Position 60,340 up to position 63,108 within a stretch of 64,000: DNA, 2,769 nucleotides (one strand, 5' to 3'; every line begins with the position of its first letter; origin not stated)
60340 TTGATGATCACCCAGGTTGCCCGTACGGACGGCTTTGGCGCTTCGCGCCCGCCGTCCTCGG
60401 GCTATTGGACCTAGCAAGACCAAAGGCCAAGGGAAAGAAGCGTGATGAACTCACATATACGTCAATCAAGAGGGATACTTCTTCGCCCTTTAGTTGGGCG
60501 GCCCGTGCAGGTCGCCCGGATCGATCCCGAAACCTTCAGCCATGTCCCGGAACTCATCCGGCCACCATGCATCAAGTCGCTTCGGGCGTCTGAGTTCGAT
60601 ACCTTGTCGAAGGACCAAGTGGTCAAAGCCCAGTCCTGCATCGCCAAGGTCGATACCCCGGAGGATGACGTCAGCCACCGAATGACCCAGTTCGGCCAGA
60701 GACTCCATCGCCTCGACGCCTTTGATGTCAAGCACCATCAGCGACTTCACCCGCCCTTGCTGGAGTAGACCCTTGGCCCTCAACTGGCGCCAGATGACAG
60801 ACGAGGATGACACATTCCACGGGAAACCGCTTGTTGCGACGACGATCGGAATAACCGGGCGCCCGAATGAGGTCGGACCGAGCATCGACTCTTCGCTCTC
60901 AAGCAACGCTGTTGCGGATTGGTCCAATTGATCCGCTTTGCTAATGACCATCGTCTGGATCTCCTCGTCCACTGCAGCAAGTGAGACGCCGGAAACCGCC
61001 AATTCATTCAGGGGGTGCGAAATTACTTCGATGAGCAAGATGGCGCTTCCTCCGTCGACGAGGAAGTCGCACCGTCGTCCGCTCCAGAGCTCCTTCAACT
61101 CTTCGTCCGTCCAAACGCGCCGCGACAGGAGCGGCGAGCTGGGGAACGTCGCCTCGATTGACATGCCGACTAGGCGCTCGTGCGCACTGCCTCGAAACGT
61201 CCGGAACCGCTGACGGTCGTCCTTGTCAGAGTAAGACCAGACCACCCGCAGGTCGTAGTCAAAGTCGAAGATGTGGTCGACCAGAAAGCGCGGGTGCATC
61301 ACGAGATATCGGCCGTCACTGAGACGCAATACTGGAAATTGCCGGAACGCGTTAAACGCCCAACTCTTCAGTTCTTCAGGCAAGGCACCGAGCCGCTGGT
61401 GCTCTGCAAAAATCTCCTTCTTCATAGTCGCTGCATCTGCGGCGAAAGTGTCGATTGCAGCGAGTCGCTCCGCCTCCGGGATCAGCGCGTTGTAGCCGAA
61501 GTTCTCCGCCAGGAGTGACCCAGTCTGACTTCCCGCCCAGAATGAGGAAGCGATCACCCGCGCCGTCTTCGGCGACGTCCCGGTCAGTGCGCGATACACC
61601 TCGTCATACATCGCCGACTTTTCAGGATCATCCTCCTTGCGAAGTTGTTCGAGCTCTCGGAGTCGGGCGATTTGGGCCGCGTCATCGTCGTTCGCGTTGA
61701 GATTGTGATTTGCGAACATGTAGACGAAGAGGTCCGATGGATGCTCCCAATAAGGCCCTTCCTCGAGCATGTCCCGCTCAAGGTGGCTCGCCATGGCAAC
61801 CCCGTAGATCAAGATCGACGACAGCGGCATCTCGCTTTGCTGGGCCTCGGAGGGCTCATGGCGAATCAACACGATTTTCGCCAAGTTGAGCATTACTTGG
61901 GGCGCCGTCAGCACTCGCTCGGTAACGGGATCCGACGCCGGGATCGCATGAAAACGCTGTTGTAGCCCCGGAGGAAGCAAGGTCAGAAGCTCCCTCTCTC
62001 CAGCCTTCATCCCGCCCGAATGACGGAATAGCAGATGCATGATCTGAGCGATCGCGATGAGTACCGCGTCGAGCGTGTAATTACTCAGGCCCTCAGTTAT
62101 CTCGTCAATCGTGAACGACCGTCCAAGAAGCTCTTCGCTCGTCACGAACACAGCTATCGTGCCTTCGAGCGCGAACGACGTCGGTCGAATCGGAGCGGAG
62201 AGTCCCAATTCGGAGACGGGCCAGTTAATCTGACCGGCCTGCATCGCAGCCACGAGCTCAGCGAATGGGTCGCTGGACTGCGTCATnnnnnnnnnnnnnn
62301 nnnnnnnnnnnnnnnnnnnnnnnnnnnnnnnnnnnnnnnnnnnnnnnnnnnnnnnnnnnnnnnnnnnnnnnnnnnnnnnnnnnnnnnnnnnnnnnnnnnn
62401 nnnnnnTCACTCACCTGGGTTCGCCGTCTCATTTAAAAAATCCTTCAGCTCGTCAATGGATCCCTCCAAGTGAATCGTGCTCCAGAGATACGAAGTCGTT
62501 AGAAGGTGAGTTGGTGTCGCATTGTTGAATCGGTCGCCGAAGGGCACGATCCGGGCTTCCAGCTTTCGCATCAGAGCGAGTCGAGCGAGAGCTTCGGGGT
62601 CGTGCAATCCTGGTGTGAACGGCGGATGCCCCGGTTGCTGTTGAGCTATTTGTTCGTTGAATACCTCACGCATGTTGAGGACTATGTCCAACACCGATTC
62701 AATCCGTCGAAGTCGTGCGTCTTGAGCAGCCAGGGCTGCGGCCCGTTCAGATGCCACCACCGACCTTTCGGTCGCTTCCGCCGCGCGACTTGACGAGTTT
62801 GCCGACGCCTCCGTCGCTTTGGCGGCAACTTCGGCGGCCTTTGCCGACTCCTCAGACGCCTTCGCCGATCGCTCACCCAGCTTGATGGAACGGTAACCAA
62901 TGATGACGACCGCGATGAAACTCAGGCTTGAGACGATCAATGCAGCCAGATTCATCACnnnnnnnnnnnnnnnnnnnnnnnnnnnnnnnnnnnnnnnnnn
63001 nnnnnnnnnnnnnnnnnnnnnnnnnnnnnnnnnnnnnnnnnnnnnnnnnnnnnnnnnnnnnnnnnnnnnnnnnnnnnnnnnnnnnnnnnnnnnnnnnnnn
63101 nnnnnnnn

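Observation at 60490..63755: Candidate undescribed defence module: nuclease - membrane coiled coil - large nuclease, on an integrative element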

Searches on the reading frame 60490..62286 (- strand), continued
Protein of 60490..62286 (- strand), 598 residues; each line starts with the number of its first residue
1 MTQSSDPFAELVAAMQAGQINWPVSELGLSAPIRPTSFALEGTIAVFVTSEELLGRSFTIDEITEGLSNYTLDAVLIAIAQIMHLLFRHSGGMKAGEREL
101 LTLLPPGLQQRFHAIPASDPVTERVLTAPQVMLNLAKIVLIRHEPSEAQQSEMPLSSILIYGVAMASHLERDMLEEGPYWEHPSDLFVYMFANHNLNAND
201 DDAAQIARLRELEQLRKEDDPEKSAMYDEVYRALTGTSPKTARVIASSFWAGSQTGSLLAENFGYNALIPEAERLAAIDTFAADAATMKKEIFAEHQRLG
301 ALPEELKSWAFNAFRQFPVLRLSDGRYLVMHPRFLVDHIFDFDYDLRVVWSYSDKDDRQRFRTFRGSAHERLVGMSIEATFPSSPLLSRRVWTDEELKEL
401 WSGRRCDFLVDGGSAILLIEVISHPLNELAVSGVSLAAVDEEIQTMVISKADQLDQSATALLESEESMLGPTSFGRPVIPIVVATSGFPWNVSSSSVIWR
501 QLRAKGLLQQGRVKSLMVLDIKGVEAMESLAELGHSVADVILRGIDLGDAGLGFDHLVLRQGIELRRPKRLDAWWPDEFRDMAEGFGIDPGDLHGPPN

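Call 96: search_dna_similar(query=window:60490-62286:-, collection=plasmids, mode=protein, max_evalue=0.00001, max_rows=25)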
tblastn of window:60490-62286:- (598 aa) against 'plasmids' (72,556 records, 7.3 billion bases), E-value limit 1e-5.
Records with a match: 1; places in all: 1; records where one place covers at least 80% of the query: 0.
Best place of each record, by identity: <60% 1.
By first word of the organism name: Pseudarthrobacter 1.
By predicted mobility (MOB-suite, as given by PLSDB): non-mobilizable 1.
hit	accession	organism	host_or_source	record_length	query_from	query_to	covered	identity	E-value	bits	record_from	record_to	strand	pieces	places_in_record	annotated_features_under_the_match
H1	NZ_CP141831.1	Pseudarthrobacter sp. LT1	single cell,Corn soil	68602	309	569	44%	25.8%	7e-14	83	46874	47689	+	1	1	hypothetical protein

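Call 97: search_dna_similar(query=window:60490-62286:-, collection=phages, mode=protein, max_evalue=0.001, max_rows=15)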
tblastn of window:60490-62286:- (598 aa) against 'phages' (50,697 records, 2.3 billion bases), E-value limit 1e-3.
No match.

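Call 98: search_dna_similar(query=P0050, collection=plasmids, mode=protein, max_evalue=1e-10, max_rows=40)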
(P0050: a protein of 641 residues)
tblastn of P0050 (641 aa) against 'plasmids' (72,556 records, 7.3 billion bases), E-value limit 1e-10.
Records with a match: 1; places in all: 1; records where one place covers at least 80% of the query: 0.
Best place of each record, by identity: <60% 1.
By first word of the organism name: Pseudarthrobacter 1.
By predicted mobility (MOB-suite, as given by PLSDB): non-mobilizable 1.
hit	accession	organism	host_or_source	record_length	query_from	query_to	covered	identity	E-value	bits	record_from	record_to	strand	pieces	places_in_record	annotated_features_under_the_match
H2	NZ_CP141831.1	Pseudarthrobacter sp. LT1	single cell,Corn soil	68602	278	574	46%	25.1%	5e-11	74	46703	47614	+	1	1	hypothetical protein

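Call 99: get_annotated_region(hit=H1, flank=8000)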
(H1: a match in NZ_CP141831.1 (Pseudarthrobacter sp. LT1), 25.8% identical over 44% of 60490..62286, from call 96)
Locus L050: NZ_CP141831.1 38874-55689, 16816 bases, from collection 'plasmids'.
description: Pseudarthrobacter sp. LT1 plasmid unnamed1, complete sequence
organism: Pseudarthrobacter sp. LT1 (NCBI taxid 3111450)
taxonomy: Bacteria; Actinomycetota; Actinomycetes; Micrococcales; Micrococcaceae; Pseudarthrobacter; Pseudarthrobacter sp. LT1
host: -; source: single cell,Corn soil; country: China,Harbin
typing (MOB-suite, as given by PLSDB): non-mobilizable
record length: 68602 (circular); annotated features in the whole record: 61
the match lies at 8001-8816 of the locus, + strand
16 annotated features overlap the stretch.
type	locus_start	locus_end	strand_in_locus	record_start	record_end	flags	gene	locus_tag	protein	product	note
CDS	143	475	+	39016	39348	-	-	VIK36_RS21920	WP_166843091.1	hypothetical protein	-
CDS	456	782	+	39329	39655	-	-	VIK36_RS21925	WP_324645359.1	hypothetical protein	-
CDS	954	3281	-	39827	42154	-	-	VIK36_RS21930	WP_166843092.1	DEAD/DEAH box helicase family protein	-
CDS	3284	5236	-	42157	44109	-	-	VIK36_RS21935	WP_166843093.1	site-specific DNA-methyltransferase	GO:0009307 - DNA restriction-modification system [Evidence IEA]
CDS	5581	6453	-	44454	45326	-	-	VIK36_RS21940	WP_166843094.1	hypothetical protein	-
CDS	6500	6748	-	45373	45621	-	-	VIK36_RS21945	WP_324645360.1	helix-turn-helix domain-containing protein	-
CDS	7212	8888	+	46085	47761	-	-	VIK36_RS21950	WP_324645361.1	hypothetical protein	-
CDS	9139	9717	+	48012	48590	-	-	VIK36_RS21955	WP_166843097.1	recombinase family protein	GO:0006310 - DNA recombination [Evidence IEA]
CDS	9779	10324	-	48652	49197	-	-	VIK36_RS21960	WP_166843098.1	hypothetical protein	-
CDS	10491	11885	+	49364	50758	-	-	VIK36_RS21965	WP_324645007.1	IS1380 family transposase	-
CDS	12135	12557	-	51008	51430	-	-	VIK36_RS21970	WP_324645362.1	hypothetical protein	-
CDS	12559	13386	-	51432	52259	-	-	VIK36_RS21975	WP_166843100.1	ParA family protein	-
CDS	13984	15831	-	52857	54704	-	-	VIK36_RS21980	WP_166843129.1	hypothetical protein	-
CDS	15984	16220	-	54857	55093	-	-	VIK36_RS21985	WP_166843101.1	hypothetical protein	-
CDS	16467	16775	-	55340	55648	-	-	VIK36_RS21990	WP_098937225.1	hypothetical protein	-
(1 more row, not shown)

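Call 109: find_encoding_contigs(protein=P0113, flank=10000, max_places=2)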
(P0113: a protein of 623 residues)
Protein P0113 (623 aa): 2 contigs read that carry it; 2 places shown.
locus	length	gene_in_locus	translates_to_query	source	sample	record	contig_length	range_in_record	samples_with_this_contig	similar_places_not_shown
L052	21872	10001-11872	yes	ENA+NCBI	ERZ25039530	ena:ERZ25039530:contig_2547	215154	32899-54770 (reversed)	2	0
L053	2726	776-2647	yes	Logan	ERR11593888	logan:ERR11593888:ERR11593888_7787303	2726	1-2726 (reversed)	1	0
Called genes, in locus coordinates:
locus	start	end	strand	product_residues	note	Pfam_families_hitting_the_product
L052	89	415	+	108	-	-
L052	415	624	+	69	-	-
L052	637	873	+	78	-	-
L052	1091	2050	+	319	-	-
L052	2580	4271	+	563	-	PF01580:FtsK_SpoIIIE (faint)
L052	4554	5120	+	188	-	PF10888:DUF2742 (weak)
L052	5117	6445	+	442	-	PF12307:DUF3631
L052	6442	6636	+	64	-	PF12728:HTH_17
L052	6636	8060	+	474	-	-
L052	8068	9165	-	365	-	PF13384:HTH_23 (weak), PF13518:HTH_28 (weak), PF13551:HTH_29, PF13565:HTH_32, PF13358:DDE_3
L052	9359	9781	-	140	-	-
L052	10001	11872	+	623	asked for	-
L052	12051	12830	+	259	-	PF13613:HTH_Tnp_4, PF01609:DDE_Tnp_1, PF13359:DDE_Tnp_4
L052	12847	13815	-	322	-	-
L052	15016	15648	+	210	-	-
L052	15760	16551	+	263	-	-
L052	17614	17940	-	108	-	-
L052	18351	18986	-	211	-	-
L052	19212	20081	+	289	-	-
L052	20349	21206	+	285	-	PF06224:AlkZ-like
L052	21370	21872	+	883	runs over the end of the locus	PF01590:GAF (faint), PF00990:GGDEF, PF00563:EAL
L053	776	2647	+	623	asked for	-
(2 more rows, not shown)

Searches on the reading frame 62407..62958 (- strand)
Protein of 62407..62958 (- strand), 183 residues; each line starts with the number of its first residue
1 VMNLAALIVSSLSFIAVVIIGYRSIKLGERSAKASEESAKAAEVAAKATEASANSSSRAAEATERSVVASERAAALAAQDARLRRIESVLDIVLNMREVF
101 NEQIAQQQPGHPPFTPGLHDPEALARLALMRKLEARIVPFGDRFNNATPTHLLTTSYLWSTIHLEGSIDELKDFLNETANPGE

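Call 4: search_protein_families(library=pfam, proteins=[window:62407-62958:-], max_evalue=1)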
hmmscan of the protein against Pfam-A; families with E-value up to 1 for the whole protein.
window:62407-62958:- (183 aa): 0 families

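Call 5: search_protein_families(library=padloc, proteins=[window:62407-62958:-], max_evalue=1)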
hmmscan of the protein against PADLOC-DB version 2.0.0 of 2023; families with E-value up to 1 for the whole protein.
window:62407-62958:- (183 aa): 0 families

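Call 6: search_protein_families(library=ncbifam, proteins=[window:62407-62958:-], max_evalue=1)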
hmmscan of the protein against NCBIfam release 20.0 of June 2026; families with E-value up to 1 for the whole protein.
window:62407-62958:- (183 aa): 0 families

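Call 7: search_protein_families(library=phrogs, proteins=[window:62407-62958:-], max_evalue=1)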
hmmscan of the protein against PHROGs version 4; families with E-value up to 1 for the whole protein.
window:62407-62958:- (183 aa): 21 families
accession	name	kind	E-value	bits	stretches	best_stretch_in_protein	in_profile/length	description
phrog_24159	-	tail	1.8e-05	24.2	1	25-83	210-268/972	tail fiber protein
phrog_31327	-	unknown function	0.0011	20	1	20-48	23-51/65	-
phrog_21056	-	tail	0.0014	19.1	1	31-91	104-163/323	minor tail protein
phrog_24369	-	tail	0.017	13.6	1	25-82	106-163/1396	tail fiber protein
phrog_3299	-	unknown function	0.027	12.9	1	29-79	268-318/1385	-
phrog_33356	-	unknown function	0.031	15.1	1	34-78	102-146/212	-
phrog_1419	-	tail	0.037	13.2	1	30-79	181-230/793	tail protein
phrog_26630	-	tail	0.038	13.6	1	25-84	152-213/506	tail fiber protein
phrog_15667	-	moron, auxiliary metabolic gene and host takeover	0.053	14.4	1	11-79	9-76/208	superinfection exclusion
phrog_2536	-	lysis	0.061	14.4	1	3-69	7-73/129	Rz-like spanin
phrog_22285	-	tail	0.064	12.7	1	30-85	145-200/802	tail fiber protein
phrog_8713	-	tail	0.093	12.7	1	31-82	231-282/509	tail fiber protein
phrog_197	-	moron, auxiliary metabolic gene and host takeover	0.15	12.4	1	13-136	234-328/486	Zot-like toxin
phrog_20680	-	unknown function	0.16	12.4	1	28-81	72-128/253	-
phrog_32072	-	tail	0.16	11.2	1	31-81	328-378/894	tail protein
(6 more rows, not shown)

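Call 57: find_homologous_proteins(query=window:62410-62958:-, max_evalue=0.01)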
Query seq(183 aa) (183 aa): 30 proteins with E <= 0.01 among 1463 candidates.
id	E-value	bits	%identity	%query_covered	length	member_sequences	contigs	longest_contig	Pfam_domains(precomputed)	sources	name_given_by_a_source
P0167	6.7e-98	343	92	99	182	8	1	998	-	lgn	-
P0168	9.9e-93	326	88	91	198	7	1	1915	-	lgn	-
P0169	7.9e-89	314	85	97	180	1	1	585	-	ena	-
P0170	3.1e-81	289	79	98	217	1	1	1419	-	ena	-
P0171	1.2e-75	271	74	98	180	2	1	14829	-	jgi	jgi:hypothetical protein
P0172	5.1e-74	266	77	97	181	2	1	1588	-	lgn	-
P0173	7.2e-74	265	75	97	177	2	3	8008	-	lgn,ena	-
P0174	1.5e-72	261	73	98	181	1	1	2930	-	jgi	jgi:hypothetical protein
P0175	2.5e-69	250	77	89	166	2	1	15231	-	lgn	-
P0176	4.3e-60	220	66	99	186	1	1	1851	-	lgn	-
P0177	1.0e-57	213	63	98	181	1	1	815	-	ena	-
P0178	4.8e-54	201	62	97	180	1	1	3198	-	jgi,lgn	jgi:hypothetical protein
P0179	4.2e-51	191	63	86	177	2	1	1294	-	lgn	-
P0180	1.4e-49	186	58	97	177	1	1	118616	-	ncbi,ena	-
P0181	1.5e-45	173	55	99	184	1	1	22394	-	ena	-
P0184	9.2e-42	161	54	98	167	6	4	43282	-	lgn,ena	-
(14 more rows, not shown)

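Call 59: find_encoding_contigs(protein=P0180, flank=7000, max_places=2)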
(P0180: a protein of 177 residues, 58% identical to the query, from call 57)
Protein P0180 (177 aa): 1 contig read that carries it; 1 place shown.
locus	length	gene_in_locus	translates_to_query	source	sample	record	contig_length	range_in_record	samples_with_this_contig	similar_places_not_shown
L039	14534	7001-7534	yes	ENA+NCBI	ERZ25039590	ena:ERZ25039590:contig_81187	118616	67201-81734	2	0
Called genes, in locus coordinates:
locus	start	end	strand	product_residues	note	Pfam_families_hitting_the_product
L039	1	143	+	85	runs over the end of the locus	-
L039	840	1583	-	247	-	-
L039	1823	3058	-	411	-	PF14072:DndB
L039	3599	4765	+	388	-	PF00145:DNA_methylase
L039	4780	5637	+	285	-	-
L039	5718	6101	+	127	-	PF03852:Vsr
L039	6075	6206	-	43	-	-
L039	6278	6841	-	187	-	-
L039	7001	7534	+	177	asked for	-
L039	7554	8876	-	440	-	PF04326:SLFN_AlbA_2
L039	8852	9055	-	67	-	-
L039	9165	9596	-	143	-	-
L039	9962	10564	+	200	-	PF14280:DUF4365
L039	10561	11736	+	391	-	-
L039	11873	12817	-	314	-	PF01381:HTH_3 (weak), PF13560:HTH_31 (weak), PF13481:AAA_25, PF06745:ATPase (faint)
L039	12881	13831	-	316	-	PF00589:Phage_integrase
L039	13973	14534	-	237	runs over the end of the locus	-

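Call 60: find_encoding_contigs(protein=P0184, flank=7000, max_places=2)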
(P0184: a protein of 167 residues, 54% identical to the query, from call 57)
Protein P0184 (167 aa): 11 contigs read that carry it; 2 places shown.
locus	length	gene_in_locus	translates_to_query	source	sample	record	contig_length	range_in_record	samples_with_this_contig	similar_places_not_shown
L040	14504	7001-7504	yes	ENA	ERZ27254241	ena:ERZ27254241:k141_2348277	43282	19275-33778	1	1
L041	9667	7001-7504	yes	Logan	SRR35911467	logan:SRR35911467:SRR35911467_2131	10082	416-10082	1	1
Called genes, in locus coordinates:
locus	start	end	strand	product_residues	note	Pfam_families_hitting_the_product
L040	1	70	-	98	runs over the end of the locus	-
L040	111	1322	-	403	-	PF13481:AAA_25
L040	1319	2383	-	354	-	PF09250:Prim-Pol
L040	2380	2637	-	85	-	PF12728:HTH_17 (weak)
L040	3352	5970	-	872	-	PF02463:SMC_N (weak), PF13304:AAA_21 (faint), PF13476:AAA_23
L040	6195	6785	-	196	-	PF09851:SHOCT (weak)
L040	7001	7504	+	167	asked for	-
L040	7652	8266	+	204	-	-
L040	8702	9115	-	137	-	-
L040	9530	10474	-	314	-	-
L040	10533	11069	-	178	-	PF18847:LPD29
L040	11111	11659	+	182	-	-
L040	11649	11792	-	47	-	-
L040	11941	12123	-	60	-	-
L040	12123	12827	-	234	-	-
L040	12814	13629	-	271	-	PF13730:HTH_36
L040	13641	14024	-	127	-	-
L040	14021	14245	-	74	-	-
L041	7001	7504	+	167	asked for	-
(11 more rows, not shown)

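Call 61: find_encoding_contigs(protein=P0171, flank=7000, max_places=2)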
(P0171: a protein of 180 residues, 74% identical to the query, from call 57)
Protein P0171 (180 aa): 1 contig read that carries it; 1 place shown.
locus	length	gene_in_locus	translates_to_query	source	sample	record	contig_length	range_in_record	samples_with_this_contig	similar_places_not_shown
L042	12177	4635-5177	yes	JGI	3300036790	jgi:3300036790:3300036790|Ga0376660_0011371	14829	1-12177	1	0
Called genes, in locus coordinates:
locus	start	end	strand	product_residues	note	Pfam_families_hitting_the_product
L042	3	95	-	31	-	?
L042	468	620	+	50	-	-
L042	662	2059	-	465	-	-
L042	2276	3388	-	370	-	PF10137:CAP12-PCTIR_TIR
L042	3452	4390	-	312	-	-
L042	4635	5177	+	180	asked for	-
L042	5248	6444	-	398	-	-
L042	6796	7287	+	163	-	-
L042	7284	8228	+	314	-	-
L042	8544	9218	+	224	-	-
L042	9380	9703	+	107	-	-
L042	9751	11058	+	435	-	PF01580:FtsK_SpoIIIE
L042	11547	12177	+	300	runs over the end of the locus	PF20199:RepSA, PF23343:REP_ORF2-G2P (weak)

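Call 62: find_encoding_contigs(protein=P0175, flank=7000, max_places=2)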
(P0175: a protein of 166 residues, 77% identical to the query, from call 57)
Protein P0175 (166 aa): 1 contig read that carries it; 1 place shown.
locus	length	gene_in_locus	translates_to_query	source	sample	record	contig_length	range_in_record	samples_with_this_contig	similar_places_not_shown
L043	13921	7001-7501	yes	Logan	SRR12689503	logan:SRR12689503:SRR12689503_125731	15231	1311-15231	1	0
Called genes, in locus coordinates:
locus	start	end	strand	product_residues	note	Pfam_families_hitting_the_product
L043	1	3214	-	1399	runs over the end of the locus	PF13086:AAA_11, PF13245:AAA_19 (faint), PF13604:AAA_30 (faint), PF13086:AAA_11 (weak), PF13087:AAA_12, PF04480:DUF559 (weak), PF18741:MTES_1575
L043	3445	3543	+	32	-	-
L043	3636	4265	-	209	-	-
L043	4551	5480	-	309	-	-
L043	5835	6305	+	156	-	-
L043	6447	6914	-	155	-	-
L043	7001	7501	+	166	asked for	-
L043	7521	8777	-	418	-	-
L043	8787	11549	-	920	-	PF20464:MmeI_N, PF20465:MmeI_hel, PF02384:N6_Mtase (faint), PF20473:MmeI_Mtase, PF07669:Eco57I (weak), PF20466:MmeI_TRD, PF20467:MmeI_C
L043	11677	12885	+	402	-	-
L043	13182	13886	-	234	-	PF08378:NERD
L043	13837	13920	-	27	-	?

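Call 67: search_protein_families(library=padloc, proteins=[L042:3452-4390:-, L040:3352-5970:-, L040:6195-6785:-], max_evalue=0.001)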
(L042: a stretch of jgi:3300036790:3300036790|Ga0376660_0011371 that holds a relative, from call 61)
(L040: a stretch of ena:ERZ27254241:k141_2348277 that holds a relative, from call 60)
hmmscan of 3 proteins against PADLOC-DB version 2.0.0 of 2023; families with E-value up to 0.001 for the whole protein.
L042:3452-4390:- (312 aa): 0 families

L040:3352-5970:- (872 aa): 16 families
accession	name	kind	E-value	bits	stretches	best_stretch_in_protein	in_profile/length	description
PDLC02208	Ppl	-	1.1e-35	121.1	2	743-866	768-891/894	-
PDLC04135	mad3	-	2.3e-19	68.2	2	524-813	36-326/374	mads_3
PDLC03863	LmuB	-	3.1e-14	50.6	2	273-364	4-89/610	-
PDLC03859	LmuB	-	2.7e-12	44.7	1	273-362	4-92/611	-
PDLC04680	PDC-M49A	-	6.8e-11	39.4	1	748-813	535-602/674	-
PDLC04678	PDC-M49A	-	6.5e-10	35.9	1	750-818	547-617/681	-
PDLC02980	AriA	-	7.2e-09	34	1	740-813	226-302/304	-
PDLC04679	PDC-M49A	-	1.9e-06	24.8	1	751-821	408-480/541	-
PDLC04213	HEC-02A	-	5e-06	24.3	0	285-319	15-48/337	-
PDLC03860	LmuB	-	8.9e-05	19.2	0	289-359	22-84/565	-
PDLC04146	HEC-02B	-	0.00013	19.1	0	287-317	16-45/344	-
PDLC00102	GajA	-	0.00014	18.5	0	284-319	15-49/532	AAA ATPase domain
PDLC03867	LmuB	-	0.00015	18.4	0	274-319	6-51/605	-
PDLC00098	GajA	-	0.00055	16.8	0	285-317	15-47/534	AAA ATPase domain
PDLC00099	GajA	-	0.00073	16.6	0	284-320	20-56/626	AAA ATPase domain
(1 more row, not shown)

L040:6195-6785:- (196 aa): 0 families

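Call 68: search_protein_families(library=pfam, proteins=[L042:3452-4390:-], max_evalue=0.001)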
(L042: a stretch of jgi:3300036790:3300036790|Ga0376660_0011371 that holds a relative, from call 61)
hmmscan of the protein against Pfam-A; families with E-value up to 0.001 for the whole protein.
L042:3452-4390:- (312 aa): 0 families

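Call 89: search_protein_families(library=pfam, proteins=[L040:7652-8266:+, L039:6278-6841:-, L043:6447-6914:-], max_evalue=0.01)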
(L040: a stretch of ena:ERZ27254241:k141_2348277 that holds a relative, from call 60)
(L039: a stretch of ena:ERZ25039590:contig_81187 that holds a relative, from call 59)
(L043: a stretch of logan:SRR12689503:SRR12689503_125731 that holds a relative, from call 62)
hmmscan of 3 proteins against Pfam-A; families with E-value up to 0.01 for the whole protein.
L040:7652-8266:+ (204 aa): 0 families

L039:6278-6841:- (187 aa): 0 families

L043:6447-6914:- (155 aa): 0 families

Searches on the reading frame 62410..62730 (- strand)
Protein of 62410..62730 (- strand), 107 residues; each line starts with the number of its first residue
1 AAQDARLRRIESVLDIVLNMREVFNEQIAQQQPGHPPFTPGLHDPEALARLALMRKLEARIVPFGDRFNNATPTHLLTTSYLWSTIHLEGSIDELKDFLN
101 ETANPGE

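Call 101: search_dna_similar(query=window:62410-62730:-, collection=plasmids, mode=protein, max_evalue=0.001, max_rows=20)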
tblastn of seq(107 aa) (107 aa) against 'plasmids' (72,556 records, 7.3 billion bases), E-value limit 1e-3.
No match.
